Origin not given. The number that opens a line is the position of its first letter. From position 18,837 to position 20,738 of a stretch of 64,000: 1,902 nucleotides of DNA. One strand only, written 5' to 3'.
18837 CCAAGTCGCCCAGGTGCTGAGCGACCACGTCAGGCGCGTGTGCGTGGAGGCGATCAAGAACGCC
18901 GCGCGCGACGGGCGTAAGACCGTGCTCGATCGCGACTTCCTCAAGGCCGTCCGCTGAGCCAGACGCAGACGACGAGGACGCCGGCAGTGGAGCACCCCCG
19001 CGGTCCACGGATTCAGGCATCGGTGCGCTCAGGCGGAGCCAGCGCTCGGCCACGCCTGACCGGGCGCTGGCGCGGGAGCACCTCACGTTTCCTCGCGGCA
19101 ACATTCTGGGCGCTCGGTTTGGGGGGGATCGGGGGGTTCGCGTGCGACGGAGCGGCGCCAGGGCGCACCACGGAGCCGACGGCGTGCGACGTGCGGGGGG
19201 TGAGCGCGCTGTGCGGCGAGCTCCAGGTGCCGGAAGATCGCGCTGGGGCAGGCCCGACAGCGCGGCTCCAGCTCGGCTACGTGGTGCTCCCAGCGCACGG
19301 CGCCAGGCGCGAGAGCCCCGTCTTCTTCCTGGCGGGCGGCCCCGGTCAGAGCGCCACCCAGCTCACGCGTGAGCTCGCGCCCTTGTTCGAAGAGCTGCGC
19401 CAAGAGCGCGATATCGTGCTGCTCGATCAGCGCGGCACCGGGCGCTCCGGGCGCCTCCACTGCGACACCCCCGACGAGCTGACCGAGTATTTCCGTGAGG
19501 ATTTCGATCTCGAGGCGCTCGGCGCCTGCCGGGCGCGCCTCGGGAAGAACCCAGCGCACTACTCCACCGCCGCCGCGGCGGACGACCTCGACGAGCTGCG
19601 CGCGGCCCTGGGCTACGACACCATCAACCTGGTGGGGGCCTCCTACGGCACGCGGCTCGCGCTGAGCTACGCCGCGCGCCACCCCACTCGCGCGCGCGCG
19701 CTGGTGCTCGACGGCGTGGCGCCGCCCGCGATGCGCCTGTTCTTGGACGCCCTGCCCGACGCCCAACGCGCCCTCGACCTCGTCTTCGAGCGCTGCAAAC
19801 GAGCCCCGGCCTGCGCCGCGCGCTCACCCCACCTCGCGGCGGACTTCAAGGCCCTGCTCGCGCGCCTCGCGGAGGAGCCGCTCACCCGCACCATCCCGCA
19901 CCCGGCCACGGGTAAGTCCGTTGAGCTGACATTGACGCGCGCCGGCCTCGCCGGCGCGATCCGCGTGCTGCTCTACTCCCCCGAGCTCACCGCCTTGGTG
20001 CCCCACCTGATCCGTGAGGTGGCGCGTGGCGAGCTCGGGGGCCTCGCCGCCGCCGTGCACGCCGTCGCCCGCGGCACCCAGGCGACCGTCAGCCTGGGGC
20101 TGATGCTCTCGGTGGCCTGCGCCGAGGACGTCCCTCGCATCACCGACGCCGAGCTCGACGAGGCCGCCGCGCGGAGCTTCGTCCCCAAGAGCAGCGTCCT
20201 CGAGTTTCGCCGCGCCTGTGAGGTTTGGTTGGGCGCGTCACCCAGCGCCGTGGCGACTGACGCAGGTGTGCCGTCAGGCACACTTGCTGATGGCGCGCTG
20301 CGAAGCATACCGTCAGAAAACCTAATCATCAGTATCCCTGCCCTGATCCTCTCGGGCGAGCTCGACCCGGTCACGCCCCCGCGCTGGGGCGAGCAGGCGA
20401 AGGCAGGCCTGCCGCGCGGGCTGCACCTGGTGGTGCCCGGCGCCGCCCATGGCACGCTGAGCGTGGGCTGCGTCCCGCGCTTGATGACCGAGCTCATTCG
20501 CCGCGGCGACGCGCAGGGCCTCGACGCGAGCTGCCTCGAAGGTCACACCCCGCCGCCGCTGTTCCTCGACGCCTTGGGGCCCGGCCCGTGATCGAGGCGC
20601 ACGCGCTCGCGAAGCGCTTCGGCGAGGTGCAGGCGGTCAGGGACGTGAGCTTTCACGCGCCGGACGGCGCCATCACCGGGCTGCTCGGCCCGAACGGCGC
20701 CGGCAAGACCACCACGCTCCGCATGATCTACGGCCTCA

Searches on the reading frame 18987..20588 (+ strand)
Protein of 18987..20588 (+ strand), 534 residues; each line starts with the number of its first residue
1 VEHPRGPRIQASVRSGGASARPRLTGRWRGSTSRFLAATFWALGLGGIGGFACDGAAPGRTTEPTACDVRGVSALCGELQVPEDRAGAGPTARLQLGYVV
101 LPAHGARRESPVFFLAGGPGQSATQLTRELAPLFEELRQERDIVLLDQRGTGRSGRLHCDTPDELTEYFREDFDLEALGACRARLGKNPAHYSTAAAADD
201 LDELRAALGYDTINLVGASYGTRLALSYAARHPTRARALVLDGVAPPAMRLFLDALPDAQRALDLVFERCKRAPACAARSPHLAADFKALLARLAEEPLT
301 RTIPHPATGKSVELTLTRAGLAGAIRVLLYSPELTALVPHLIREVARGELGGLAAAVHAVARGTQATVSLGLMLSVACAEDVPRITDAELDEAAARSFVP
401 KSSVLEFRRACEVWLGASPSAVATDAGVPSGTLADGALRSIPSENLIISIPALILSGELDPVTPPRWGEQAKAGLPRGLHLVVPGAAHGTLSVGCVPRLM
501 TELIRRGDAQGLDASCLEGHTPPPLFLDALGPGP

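Call 29: search_protein_families(library=pfam, proteins=[window:18987-20588:+], max_evalue=10)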
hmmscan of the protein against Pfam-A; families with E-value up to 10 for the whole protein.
window:18987-20588:+ (534 aa): 3 families
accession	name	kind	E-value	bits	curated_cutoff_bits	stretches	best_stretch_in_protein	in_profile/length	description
PF00561.26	Abhydrolase_1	-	2.6e-26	93.2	25.8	2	111-292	2-153/245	alpha/beta hydrolase fold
PF08386.16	Abhydrolase_4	-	1.9e-09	38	21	1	449-516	34-103/103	TAP-like protein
PF12146.15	Hydrolase_4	-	4.1e-07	30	27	2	139-305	30-169/239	Serine aminopeptidase, S33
